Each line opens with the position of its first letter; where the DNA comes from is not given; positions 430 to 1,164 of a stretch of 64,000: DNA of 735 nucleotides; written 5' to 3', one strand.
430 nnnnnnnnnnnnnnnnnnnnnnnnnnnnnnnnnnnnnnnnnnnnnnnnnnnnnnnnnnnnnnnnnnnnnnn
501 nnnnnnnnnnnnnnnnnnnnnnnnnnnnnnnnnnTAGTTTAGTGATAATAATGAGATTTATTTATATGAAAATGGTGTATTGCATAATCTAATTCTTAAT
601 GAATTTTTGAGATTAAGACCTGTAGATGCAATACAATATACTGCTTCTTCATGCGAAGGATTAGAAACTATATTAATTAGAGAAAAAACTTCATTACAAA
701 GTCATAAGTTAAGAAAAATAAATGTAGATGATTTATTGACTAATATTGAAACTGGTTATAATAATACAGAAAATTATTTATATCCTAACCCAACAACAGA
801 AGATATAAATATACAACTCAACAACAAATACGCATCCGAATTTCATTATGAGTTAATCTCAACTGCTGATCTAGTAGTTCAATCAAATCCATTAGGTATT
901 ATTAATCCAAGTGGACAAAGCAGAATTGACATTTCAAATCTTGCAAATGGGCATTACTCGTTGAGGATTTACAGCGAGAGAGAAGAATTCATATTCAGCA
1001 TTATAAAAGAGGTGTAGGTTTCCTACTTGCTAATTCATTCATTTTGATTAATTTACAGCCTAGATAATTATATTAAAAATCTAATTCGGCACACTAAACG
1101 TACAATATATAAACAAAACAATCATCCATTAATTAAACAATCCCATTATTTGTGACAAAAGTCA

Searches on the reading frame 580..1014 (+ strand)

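Call 17: search_protein_families(library=pfam, proteins=[window:580-1014:+], max_evalue=0.00001)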
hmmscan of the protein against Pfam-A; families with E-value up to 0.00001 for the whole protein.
window:580-1014:+ (145 aa): 1 family
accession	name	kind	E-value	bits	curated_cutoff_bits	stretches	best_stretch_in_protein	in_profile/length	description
PF18962.6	Por_Secre_tail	-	1.9e-09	38.1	27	1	67-137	1-69/75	Secretion system C-terminal sorting domain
